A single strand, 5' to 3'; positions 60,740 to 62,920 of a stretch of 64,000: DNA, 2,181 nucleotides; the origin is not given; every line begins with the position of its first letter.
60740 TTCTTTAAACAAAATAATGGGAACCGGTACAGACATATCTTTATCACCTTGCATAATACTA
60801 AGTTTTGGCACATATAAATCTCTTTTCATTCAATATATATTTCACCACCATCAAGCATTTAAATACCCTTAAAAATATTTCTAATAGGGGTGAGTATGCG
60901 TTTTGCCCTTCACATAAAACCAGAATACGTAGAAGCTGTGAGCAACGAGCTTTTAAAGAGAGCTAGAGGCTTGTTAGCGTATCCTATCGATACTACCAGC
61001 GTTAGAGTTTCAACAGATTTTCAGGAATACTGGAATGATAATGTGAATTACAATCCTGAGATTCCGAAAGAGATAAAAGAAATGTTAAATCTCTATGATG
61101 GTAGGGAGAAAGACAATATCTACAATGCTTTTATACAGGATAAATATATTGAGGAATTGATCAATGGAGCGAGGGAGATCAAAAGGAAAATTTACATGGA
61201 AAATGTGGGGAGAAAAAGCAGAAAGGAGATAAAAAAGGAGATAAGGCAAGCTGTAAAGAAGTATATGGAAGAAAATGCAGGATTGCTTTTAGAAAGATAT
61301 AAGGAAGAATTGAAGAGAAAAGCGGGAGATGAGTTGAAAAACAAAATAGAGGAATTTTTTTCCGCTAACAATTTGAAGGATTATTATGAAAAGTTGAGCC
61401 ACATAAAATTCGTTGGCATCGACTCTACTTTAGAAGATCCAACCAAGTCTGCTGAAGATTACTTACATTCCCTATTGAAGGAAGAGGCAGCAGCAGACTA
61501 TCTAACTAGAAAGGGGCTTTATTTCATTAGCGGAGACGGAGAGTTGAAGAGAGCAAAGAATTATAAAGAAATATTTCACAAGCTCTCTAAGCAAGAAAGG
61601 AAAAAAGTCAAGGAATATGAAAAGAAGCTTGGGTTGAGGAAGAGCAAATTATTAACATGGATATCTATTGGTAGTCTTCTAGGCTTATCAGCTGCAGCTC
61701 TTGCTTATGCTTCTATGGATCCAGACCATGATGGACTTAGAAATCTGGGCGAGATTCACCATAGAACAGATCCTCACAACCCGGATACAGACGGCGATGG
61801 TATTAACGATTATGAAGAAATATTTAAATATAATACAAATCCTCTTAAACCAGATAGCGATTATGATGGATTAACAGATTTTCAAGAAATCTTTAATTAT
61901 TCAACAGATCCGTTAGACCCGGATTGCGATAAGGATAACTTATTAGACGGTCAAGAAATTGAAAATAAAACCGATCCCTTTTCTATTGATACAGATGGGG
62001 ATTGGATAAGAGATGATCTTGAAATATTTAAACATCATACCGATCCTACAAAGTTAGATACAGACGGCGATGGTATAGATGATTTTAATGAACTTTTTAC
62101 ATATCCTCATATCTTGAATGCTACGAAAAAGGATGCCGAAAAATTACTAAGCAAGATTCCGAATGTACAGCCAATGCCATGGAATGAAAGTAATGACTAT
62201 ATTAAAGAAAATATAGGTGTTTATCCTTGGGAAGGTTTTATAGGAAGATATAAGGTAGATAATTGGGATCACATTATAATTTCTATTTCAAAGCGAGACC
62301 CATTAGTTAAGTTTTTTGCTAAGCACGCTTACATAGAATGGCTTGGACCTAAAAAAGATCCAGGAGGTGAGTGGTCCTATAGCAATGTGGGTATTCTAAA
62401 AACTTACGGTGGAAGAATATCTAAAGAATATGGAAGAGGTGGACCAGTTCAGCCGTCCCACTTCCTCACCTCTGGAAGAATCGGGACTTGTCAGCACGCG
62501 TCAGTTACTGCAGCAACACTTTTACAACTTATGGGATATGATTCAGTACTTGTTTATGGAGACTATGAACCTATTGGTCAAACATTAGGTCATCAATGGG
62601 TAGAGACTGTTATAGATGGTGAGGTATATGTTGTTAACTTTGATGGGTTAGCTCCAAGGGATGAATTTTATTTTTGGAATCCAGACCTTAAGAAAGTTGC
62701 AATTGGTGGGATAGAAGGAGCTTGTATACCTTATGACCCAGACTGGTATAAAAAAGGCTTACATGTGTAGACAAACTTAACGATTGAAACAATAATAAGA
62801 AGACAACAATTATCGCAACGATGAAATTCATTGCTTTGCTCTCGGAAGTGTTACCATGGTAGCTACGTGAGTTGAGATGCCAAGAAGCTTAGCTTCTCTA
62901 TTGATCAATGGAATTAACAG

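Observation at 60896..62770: Transglutaminase-like domain preceded by thrombospondin type-3-like calcium-binding repeats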

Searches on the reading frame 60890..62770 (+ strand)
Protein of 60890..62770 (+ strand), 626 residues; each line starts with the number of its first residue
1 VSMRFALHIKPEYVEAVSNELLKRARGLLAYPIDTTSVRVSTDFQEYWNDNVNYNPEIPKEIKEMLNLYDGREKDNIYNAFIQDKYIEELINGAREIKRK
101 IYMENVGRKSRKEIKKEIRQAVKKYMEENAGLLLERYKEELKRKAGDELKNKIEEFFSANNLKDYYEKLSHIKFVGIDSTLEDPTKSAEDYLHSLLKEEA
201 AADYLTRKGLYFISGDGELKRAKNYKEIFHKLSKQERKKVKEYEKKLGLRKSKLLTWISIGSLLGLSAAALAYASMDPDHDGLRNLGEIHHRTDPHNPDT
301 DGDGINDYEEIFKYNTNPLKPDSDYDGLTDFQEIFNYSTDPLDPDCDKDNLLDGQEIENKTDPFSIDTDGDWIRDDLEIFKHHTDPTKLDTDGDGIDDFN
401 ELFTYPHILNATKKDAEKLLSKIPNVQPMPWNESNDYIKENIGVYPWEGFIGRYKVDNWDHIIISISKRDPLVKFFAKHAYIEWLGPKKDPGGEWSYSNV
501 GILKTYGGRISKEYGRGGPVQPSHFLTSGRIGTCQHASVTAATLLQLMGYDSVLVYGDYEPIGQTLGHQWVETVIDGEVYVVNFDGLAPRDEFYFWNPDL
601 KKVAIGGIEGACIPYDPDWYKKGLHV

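Call 3: search_protein_families(library=pfam, proteins=[window:60890-62770:+], max_evalue=0.1)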
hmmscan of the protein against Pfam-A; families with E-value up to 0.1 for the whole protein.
window:60890-62770:+ (626 aa): 4 families
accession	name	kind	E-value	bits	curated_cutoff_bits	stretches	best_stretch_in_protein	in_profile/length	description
PF18884.5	TSP3_bac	-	2.8e-12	46.7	25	1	299-321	1-22/22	Bacterial TSP3 repeat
PF01841.26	Transglut_core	-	0.00016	22.4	23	1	518-581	39-104/108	Transglutaminase-like superfamily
PF08083.16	PROCN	-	0.02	14.1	27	1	47-127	325-402/407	PROCN (NUC071) domain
PF05901.16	Excalibur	-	0.065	14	22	0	387-396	24-33/36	Excalibur calcium-binding domain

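Call 4: search_protein_families(library=ncbifam, proteins=[window:60890-62770:+], max_evalue=0.1)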
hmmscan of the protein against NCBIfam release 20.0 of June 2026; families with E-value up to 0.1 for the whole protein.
window:60890-62770:+ (626 aa): 3 families
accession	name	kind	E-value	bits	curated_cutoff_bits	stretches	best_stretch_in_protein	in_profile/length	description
NF033765.2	gliding_CglD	equivalog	7.8e-11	40.5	400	2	281-399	163-297/1124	adventurous gliding motility lipoprotein CglD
NF047639.1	throspo3_MtsD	equivalog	0.0003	19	800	1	296-399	389-491/651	cell-cell cohesion protein MtsD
NF004995.0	PRK06380.1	subfamily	0.013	14.5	567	1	182-261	152-234/418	metal-dependent hydrolase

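Call 7: find_homologous_proteins(query=window:60890-62770:+)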
Query window:60890-62770:+ (626 aa): 2770 proteins with E <= 0.001 among 8000 candidates; the best 120 are listed.
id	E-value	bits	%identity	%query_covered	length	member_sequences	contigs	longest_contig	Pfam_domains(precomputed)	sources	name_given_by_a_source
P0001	0.0e+0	1454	100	100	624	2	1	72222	PF18884.6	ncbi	-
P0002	4.7e-146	506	64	61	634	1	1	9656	PF01650.24,PF18884.6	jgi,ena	-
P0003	5.6e-116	407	52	25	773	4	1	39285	PF00691.26,PF18884.6,PF03495.20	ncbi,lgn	-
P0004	2.7e-107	378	50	21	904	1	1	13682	PF03160.21,PF07811.18,PF18884.6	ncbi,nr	ncbi:MAG TPA: TadE/TadG family type IV pilus assembly protein [Phototrophicaceae bacterium]|nr:TadE/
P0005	1.0e-96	343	50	23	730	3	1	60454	PF00691.26,PF13505.13,PF18884.6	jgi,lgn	-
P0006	8.8e-96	340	48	24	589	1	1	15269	PF00691.26,PF18884.6,PF03495.20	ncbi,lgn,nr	ncbi:MAG: OmpA family protein [Ignavibacteriales bacterium]|nr:OmpA family protein [Ignavibacteriale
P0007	6.5e-91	324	50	25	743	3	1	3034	PF00691.26,PF18884.6,PF03495.20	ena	-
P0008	1.7e-90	323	45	31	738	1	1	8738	PF00691.26,PF13505.13,PF18884.6,PF03495.20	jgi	jgi:outer membrane protein OmpA-like peptidoglycan-associated protein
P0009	2.3e-90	322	52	23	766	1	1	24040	PF00691.26,PF13505.13,PF18884.6,PF03495.20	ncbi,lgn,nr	ncbi:MAG TPA: binary toxin-like calcium binding domain-containing protein [Candidatus Kapabacteria b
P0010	7.6e-89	317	44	23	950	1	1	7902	PF03160.21,PF07811.18,PF18884.6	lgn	-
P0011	2.8e-85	305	56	23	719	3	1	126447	PF00691.26,PF18884.6,PF03495.20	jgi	jgi:outer membrane protein OmpA-like peptidoglycan-associated protein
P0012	7.7e-84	301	53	25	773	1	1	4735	PF00691.26,PF18884.6,PF03495.20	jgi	-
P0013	2.1e-83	299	41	35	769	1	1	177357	PF00691.26,PF18884.6,PF03495.20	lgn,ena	-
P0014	1.8e-82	296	52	23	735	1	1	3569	PF00691.26,PF18884.6,PF03495.20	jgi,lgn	jgi:outer membrane protein OmpA-like peptidoglycan-associated protein/opacity protein-like surface a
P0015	8.7e-80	287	40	27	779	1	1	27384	PF00691.26,PF13505.13,PF18884.6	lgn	-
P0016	1.0e-79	287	46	29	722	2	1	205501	PF00691.26,PF13505.13,PF18884.6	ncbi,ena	-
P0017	1.1e-78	284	52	25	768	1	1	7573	PF00691.26,PF18884.6,PF03495.20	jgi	jgi:outer membrane protein OmpA-like peptidoglycan-associated protein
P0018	1.4e-78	283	46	19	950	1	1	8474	PF03160.21,PF07811.18,PF18884.6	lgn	-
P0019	2.7e-78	282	42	26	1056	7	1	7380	PF13385.14,PF18884.6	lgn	-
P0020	6.4e-78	281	43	33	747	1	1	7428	PF00691.26,PF13505.13,PF18884.6,PF03495.20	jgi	-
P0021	7.8e-78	281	42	21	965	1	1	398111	PF18884.6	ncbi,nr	ncbi:MAG: hypothetical protein H6739_31325 [Alphaproteobacteria bacterium]|nr:hypothetical protein [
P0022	1.3e-77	280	46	29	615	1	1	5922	PF00691.26,PF18884.6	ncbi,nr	ncbi:MAG TPA: OmpA family protein [Candidatus Kapabacteria bacterium]|nr:OmpA family protein [Candid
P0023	1.3e-77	280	38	27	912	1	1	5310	PF07811.18,PF18884.6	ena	-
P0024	3.3e-77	279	43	27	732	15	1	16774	PF00691.26,PF18884.6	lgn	-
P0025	5.1e-77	278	51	23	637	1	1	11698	PF00691.26,PF13505.13,PF18884.6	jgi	-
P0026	1.0e-76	277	44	21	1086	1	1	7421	PF18884.6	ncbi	ncbi:MAG: hypothetical protein ACXAD7_17270, partial [Candidatus Kariarchaeaceae archaeon]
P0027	1.2e-76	277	44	21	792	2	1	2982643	PF18884.6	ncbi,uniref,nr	ncbi:hypothetical protein GJR96_02750 [Haloferax sp. MBLA0076]|uniref:Thrombospondin type 3 repeat-c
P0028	1.5e-76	276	42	34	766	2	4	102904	PF00691.26,PF18884.6,PF03495.20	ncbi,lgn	-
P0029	1.7e-76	276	43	28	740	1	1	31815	PF00691.26,PF18884.6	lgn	-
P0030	2.2e-76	276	43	34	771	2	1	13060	PF00691.26,PF18884.6,PF03495.20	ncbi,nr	ncbi:MAG: binary toxin-like calcium binding domain-containing protein [Bacteroidota bacterium]|nr:bi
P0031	2.2e-76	276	54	23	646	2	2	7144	PF00691.26,PF18884.6,PF03495.20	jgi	jgi:outer membrane protein OmpA-like peptidoglycan-associated protein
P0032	3.2e-76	275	51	23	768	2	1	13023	PF00691.26,PF18884.6,PF03495.20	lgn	-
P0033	3.5e-76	275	40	22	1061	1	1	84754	PF03160.21,PF07811.18,PF18884.6,PF03495.20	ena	-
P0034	5.3e-76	275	51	24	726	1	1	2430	PF00691.26,PF18884.6,PF03495.20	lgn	-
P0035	5.4e-76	275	41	24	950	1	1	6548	PF03160.21,PF07811.18,PF18884.6,PF03495.20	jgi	jgi:hypothetical protein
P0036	1.0e-75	274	45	29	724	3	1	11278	PF00691.26,PF18884.6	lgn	-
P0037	1.1e-75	274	46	25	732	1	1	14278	PF00691.26,PF13505.13,PF18884.6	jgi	jgi:outer membrane protein OmpA-like peptidoglycan-associated protein/opacity protein-like surface a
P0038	1.2e-75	273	49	25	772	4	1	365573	PF00691.26,PF18884.6,PF03495.20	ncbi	ncbi:MAG: binary toxin-like calcium binding domain-containing protein [bacterium]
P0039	2.9e-75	272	50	23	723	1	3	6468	PF00691.26,PF18884.6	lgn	-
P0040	3.2e-75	272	51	19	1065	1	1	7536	PF18884.6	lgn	-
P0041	2.6e-74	269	50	24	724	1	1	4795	PF00691.26,PF13505.13,PF18884.6,PF03495.20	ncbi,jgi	ncbi:MAG: binary toxin-like calcium binding domain-containing protein [Bacteroidota bacterium]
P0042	8.7e-73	264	47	24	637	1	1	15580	PF00691.26,PF18884.6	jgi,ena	-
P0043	2.4e-72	263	47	25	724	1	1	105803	PF00691.26,PF18884.6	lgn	-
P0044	8.6e-72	261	46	25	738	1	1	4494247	PF00691.26,PF18884.6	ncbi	-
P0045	1.0e-71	260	46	24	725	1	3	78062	PF00691.26,PF18884.6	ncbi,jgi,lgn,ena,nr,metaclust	ncbi:MAG: hypothetical protein A2X64_06310 [Ignavibacteria bacterium GWF2_33_9]|nr:MAG: hypothetical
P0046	1.2e-71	260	40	19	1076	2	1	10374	PF18884.6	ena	-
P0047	1.8e-71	260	43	23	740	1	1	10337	PF00691.26,PF18884.6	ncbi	-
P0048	2.5e-70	256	48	22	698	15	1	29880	PF00691.26,PF18884.6,PF03495.20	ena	-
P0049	6.6e-70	254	48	21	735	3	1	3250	PF00691.26,PF18884.6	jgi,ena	-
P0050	8.7e-70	254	48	25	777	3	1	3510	PF00691.26,PF18884.6,PF03495.20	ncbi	-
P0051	2.3e-69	253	46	25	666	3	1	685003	PF00691.26,PF13505.13,PF18884.6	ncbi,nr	ncbi:MAG: OmpA family protein [Ignavibacteria bacterium]|nr:OmpA family protein [Ignavibacteria bact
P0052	5.5e-69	251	37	20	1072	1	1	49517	PF18884.6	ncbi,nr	ncbi:MAG: hypothetical protein GF308_22160 [Candidatus Heimdallarchaeota archaeon]|nr:hypothetical p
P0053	7.9e-69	251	47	25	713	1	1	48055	PF00691.26,PF13505.13,PF18884.6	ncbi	-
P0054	9.9e-69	251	45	20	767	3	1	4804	PF00404.25,PF18884.6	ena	-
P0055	1.5e-68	250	54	23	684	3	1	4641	PF00691.26,PF18884.6,PF03495.20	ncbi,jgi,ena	jgi:outer membrane protein OmpA-like peptidoglycan-associated protein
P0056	1.6e-68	250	44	22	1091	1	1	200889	PF11617.14,PF00932.26,PF18884.6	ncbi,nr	ncbi:MAG: hypothetical protein H6732_10940 [Alphaproteobacteria bacterium]|nr:hypothetical protein [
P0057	2.3e-68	249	41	26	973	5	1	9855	PF18884.6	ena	-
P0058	8.6e-68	247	50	21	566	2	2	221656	PF00691.26,PF18884.6,PF03495.20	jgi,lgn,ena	jgi:outer membrane protein OmpA-like peptidoglycan-associated protein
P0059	1.0e-67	247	50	23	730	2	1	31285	PF00691.26,PF18884.6,PF03495.20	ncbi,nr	ncbi:MAG: OmpA family protein [Bacteroidetes bacterium]|nr:OmpA family protein [Bacteroidota bacteri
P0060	1.2e-67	247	50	18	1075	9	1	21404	PF18884.6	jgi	-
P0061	2.0e-67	246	44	23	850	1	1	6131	PF00413.31,PF18884.6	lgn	-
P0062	4.7e-67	245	44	23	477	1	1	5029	PF18884.6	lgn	-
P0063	9.4e-67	244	37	25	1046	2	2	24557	PF03160.21,PF07811.18,PF18884.6,PF03495.20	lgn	-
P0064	1.8e-66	243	41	21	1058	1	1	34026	PF18884.6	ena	-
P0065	2.1e-66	243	44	27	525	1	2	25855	PF00691.26,PF18884.6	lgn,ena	-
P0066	3.7e-66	242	40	26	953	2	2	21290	PF18884.6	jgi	jgi:hypothetical protein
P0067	1.1e-65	241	45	22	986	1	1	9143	PF18884.6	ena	-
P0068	2.0e-65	240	41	25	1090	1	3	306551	PF18884.6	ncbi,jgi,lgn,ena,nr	ncbi:MAG TPA: hypothetical protein VMZ29_10585 [Candidatus Bathyarchaeia archaeon]|nr:hypothetical p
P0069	2.3e-65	239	50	24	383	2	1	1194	PF13505.13,PF18884.6,PF03495.20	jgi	jgi:hypothetical protein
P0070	2.7e-65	239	50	20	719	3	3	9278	PF00691.26,PF18884.6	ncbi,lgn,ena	-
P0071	5.2e-65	238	52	23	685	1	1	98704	PF00691.26,PF18884.6,PF03495.20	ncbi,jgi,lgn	-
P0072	1.1e-64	237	45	23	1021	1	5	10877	PF18884.6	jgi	jgi:hypothetical protein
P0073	1.2e-64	237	48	23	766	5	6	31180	PF00691.26,PF18884.6,PF03495.20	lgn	-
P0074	1.4e-64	237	48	20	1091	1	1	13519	PF18884.6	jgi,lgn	jgi:hypothetical protein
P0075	1.4e-64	237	45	21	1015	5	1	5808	PF18884.6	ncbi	ncbi:MAG: hypothetical protein ACTSVW_03060, partial [Candidatus Njordarchaeales archaeon]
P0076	2.8e-64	236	50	22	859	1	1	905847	PF18884.6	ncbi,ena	-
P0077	3.2e-64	236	49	22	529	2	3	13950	PF18884.6,PF03495.20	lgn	-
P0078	4.8e-64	235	44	23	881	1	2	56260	PF18884.6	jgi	jgi:hypothetical protein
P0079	6.1e-64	235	52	21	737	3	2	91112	PF00691.26,PF13505.13,PF18884.6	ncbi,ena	-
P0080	8.7e-64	234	39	23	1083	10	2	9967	PF18884.6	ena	-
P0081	1.3e-63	234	50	20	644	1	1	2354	PF03160.21,PF18884.6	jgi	jgi:hypothetical protein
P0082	2.2e-63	233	36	26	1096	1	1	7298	PF18884.6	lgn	-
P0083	2.4e-63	233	49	21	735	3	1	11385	PF00691.26,PF18884.6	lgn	-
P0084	4.0e-63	232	54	21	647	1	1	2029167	PF18884.6,PF04473.19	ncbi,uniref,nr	ncbi:calcium-binding protein [Thermococcus siculi]|uniref:Calcium-binding protein n=1 Tax=Thermococc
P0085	5.3e-63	232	45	20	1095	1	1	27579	PF18884.6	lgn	-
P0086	9.6e-63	231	56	21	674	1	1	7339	PF00691.26,PF13505.13,PF18884.6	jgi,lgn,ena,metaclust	metaclust:\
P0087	1.6e-62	230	55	20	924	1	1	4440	PF13229.13,PF18884.6,PF05048.20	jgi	-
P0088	1.9e-62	230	42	27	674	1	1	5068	PF00691.26,PF18884.6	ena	-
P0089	2.6e-62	229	49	20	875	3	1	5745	PF18884.6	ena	-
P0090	6.3e-62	228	48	19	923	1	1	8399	PF18884.6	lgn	-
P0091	2.8e-61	226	32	33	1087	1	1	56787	PF18884.6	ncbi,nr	ncbi:MAG: hypothetical protein JXA54_13275 [Candidatus Heimdallarchaeota archaeon]|nr:hypothetical p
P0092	2.5e-60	223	44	20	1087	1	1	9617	PF18884.6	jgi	-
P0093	3.8e-60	222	53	20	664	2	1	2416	PF00691.26,PF18884.6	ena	-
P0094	7.9e-60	221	52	23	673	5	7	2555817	PF00691.26,PF13505.13,PF18884.6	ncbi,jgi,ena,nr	ncbi:MAG: OmpA family protein [Ignavibacteria bacterium]|jgi:outer membrane protein OmpA-like peptid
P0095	1.7e-59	220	41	28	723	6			PF00691.26,PF13505.13,PF18884.6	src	-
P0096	3.5e-59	219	45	22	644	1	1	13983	PF00691.26,PF13505.13,PF18884.6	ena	-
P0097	7.3e-59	218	40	22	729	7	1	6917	PF00691.26,PF18884.6,PF03495.20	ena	-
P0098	8.8e-59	218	53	23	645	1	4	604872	PF00691.26,PF18884.6,PF03495.20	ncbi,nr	ncbi:MAG: OmpA family protein [Bacteroidota bacterium]|nr:OmpA family protein [Bacteroidota bacteriu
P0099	9.9e-59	218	39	23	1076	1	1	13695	PF18884.6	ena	-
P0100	1.2e-58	217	54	18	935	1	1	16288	PF18884.6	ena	-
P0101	1.3e-58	217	41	27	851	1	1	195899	PF18884.6,PF03495.20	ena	-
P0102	5.2e-58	215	55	23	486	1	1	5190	PF00691.26,PF05359.17,PF18884.6,PF03495.20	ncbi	-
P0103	7.2e-58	215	46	26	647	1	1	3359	PF00691.26,PF18884.6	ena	-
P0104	9.4e-58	214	44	29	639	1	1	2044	PF00691.26,PF13505.13,PF18884.6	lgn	-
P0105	1.0e-57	214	40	23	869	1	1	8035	PF07811.18,PF18884.6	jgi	jgi:hypothetical protein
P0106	1.0e-57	214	44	23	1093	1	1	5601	PF18884.6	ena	-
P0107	4.5e-57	212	49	19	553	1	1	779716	PF00691.26,PF13505.13,PF18884.6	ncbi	-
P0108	5.6e-57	212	53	21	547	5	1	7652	PF00691.26,PF13505.13,PF18884.6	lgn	-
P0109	7.1e-57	211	47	23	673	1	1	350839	PF18884.6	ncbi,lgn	-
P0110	2.0e-56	210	42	23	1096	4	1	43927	PF18884.6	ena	-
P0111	7.0e-56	208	44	27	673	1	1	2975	PF00691.26,PF13505.13,PF18884.6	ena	-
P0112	7.6e-56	208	47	21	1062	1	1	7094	PF18884.6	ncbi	-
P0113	1.1e-55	207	48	25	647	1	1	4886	PF00691.26,PF18884.6,PF03495.20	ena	-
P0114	3.0e-55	206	44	23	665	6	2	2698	PF00691.26,PF18884.6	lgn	-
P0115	4.7e-55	205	42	20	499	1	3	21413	PF13505.13,PF18884.6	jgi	jgi:hypothetical protein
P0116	5.1e-55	205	48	27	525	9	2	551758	PF00691.26,PF18884.6,PF03495.20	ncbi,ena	-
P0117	6.7e-55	205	47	21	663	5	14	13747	PF00691.26,PF18884.6,PF03495.20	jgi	jgi:outer membrane protein OmpA-like peptidoglycan-associated protein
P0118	9.0e-55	204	45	28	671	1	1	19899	PF00691.26,PF18884.6,PF03495.20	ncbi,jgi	-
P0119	9.4e-55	204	45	26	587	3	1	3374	PF00691.26,PF13505.13,PF18884.6,PF03495.20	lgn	-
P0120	2.0e-54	203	46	21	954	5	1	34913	PF18884.6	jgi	-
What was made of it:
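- Checked: It is identical to a database protein, P0001, 624 aa (call 7).
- Tried and rejected: A search with the full-length protein was swamped by TSP3-repeat hits (call 7).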

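Call 8: find_encoding_contigs(protein=P0001, flank=10000, max_places=4)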
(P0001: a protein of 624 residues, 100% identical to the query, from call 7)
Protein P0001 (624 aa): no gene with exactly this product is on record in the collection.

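Call 9: find_encoding_contigs(protein=P0002, flank=10000, max_places=4)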
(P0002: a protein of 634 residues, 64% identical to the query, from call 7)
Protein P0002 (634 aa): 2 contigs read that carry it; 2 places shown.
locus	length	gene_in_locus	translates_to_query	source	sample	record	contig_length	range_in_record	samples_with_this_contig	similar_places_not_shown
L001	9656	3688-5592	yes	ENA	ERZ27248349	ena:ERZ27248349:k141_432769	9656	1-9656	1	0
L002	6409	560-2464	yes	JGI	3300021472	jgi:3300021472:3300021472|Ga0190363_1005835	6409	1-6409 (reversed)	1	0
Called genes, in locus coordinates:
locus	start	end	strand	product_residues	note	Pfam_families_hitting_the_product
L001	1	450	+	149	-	PF05559:DUF763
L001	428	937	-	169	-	PF01161:PBP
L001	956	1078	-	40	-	-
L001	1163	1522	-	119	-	PF12917:YfbR-like, PF13023:HD_3, PF01966:HD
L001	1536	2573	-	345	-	PF01047:MarR (faint), PF01978:TrmB (faint), PF04545:Sigma70_r4 (faint), PF13412:HTH_24 (faint), PF13384:HTH_23 (faint)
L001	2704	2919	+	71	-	-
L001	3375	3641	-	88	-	-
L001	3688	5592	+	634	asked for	PF18884:TSP3_bac (faint), PF01650:Peptidase_C13 (weak)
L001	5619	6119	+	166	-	-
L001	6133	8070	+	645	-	PF07588:DUF1554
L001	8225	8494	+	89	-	PF13183:Fer4_8 (faint), PF17179:Fer4_22 (faint), PF14697:Fer4_21 (faint), PF00037:Fer4 (weak), PF12838:Fer4_7, PF13187:Fer4_9, PF12797:Fer4_2 (weak), PF00037:Fer4 (weak), +5 more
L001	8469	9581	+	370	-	PF01855:POR_N, PF02780:Transketolase_C (faint), PF17147:PFOR_II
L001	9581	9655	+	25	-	?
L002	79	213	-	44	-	-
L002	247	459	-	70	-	-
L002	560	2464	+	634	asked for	PF18884:TSP3_bac (faint), PF01650:Peptidase_C13 (weak)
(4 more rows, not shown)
